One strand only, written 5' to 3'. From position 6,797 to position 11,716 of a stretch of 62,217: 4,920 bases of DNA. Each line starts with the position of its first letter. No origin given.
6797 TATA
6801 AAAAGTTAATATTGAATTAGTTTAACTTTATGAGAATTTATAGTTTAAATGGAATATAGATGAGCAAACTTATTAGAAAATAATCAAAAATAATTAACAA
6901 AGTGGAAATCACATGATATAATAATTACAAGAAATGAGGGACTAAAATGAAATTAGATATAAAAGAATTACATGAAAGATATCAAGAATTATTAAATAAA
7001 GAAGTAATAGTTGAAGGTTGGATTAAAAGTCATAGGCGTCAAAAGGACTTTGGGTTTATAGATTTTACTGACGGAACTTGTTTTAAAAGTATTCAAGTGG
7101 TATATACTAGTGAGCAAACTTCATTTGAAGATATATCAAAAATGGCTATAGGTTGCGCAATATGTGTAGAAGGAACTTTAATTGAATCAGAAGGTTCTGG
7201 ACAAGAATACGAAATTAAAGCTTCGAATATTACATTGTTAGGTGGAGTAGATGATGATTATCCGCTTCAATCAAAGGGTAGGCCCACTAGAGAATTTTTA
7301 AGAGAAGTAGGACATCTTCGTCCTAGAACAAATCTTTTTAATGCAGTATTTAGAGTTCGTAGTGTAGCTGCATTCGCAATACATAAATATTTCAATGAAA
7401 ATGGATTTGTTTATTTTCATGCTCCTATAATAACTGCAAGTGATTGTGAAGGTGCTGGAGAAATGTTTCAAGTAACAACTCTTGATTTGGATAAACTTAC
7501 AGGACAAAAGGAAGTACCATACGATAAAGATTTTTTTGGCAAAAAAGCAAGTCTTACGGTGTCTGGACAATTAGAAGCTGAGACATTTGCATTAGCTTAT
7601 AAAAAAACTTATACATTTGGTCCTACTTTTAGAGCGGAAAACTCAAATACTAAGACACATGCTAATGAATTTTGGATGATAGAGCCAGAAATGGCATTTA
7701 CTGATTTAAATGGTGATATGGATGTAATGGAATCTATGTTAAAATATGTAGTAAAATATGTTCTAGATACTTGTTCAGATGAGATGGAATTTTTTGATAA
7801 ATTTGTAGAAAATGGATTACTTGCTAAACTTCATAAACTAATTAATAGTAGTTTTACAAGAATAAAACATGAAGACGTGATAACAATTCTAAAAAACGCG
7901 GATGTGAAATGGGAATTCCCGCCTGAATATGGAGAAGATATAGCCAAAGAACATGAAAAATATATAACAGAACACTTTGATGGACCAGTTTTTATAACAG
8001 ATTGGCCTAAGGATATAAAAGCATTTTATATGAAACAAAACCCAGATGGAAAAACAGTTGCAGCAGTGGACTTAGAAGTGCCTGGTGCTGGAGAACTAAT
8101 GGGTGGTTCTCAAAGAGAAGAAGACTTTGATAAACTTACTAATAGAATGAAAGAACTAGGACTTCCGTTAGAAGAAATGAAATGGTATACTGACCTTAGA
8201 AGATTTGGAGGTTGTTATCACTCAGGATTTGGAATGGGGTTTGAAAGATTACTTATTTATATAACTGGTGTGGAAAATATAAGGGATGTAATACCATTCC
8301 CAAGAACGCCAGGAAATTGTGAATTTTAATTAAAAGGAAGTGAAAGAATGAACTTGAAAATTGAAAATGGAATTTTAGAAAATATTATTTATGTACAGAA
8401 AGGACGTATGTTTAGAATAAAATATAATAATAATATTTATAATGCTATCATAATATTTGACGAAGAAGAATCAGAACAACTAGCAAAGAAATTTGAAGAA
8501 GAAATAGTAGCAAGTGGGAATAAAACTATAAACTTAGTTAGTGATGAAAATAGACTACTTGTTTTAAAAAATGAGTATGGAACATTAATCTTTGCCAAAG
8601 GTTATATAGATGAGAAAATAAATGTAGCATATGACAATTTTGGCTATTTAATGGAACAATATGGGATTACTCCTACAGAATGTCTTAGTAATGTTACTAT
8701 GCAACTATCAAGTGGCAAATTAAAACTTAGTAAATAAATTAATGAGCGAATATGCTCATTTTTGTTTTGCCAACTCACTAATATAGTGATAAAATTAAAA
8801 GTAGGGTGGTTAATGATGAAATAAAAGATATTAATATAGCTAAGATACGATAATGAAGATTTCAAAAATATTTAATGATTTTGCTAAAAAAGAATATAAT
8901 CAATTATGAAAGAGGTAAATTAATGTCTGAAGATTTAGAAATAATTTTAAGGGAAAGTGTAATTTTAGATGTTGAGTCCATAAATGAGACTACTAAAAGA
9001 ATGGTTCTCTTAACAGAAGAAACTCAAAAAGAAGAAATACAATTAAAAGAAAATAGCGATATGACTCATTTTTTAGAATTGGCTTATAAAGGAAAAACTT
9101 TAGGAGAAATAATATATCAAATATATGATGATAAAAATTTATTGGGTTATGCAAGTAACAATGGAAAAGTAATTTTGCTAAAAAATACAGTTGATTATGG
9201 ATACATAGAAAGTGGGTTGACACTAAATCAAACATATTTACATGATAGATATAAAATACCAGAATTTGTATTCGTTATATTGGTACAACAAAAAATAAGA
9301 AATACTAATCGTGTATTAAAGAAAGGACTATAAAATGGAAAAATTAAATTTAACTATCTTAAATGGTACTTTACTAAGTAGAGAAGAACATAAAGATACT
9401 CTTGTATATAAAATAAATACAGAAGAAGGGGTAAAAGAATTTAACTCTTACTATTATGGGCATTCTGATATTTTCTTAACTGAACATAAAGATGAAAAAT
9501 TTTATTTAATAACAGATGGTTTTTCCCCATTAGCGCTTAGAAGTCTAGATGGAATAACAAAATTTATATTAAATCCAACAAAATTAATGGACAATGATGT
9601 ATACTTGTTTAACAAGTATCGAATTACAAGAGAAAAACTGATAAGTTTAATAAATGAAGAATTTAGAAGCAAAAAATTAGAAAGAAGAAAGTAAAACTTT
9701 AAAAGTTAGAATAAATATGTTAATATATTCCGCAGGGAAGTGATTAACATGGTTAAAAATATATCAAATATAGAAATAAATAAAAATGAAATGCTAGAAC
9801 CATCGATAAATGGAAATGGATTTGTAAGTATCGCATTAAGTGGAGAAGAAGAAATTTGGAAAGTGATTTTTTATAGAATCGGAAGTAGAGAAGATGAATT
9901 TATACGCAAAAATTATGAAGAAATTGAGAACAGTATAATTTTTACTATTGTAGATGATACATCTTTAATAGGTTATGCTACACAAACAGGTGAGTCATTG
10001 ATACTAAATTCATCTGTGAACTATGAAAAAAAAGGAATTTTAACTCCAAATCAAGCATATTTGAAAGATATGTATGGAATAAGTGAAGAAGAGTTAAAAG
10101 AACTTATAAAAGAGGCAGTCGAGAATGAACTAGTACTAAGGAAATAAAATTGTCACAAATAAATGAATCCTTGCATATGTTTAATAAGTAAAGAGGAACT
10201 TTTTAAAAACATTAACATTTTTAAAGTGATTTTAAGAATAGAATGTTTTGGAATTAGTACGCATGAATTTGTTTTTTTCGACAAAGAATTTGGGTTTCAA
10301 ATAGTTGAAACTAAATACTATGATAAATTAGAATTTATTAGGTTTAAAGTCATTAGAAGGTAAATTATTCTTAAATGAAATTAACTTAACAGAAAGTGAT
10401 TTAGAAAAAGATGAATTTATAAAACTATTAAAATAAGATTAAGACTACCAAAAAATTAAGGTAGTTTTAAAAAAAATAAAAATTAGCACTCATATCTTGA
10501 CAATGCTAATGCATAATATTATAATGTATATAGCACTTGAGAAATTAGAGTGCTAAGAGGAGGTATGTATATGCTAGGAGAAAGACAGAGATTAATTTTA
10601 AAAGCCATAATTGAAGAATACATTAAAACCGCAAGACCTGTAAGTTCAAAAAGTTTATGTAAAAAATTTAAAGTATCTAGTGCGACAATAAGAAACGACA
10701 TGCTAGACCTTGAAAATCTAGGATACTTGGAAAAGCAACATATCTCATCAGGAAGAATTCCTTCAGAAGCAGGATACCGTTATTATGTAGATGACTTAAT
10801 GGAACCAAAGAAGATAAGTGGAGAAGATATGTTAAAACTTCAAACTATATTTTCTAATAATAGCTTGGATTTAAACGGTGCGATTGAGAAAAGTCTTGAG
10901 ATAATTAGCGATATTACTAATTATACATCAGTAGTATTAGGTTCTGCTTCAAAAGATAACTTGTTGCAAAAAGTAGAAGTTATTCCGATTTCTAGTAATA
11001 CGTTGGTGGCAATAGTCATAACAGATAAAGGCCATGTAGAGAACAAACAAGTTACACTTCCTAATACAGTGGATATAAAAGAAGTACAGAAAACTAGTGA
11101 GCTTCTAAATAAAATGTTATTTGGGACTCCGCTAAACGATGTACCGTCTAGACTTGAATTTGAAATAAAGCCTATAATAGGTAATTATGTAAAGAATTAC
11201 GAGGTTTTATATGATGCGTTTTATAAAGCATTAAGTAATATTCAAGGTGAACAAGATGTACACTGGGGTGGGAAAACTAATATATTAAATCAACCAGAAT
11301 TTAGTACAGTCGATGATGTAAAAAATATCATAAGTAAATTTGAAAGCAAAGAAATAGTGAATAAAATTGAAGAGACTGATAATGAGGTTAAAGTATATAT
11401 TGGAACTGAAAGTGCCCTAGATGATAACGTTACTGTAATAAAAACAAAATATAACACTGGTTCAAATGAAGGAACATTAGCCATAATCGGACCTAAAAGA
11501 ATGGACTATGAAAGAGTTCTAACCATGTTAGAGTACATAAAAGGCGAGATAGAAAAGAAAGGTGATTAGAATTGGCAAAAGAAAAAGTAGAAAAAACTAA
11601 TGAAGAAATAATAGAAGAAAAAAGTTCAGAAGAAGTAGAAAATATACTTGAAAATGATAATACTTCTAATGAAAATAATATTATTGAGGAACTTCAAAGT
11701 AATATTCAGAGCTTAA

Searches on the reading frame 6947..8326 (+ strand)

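Call 62: search_protein_families(library=pfam, proteins=[window:6947-8326:+], max_evalue=0.00001)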
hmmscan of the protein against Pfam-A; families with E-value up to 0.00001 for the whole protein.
window:6947-8326:+ (460 aa): 2 families
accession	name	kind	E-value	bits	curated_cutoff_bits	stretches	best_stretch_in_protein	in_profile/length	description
PF00152.25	tRNA-synt_2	-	3e-60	204.3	25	1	121-454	8-307/308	tRNA synthetases class II (D, K and N)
PF01336.31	tRNA_anti-codon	-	1e-11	45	27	1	20-98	1-75/75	OB-fold nucleic acid binding domain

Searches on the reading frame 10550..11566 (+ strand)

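Call 62: search_protein_families(library=pfam, proteins=[window:10550-11566:+], max_evalue=0.00001)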
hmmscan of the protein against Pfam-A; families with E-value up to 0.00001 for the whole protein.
window:10550-11566:+ (339 aa): 4 families
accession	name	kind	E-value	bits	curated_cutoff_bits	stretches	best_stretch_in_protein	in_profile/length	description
PF01628.27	HrcA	-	1.2e-50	173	22.2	1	111-323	3-214/215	HrcA protein C terminal domain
PF08220.18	HTH_DeoR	-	3.6e-08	33.5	21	1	20-64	4-48/57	DeoR-like helix-turn-helix domain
PF08279.18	HTH_11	-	3.4e-07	30.5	25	1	18-59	3-44/55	HTH domain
PF03444.21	HrcA_DNA-bdg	-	4.6e-06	26.6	21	1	9-62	2-55/79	Winged helix-turn-helix transcription repressor, HrcA DNA-binding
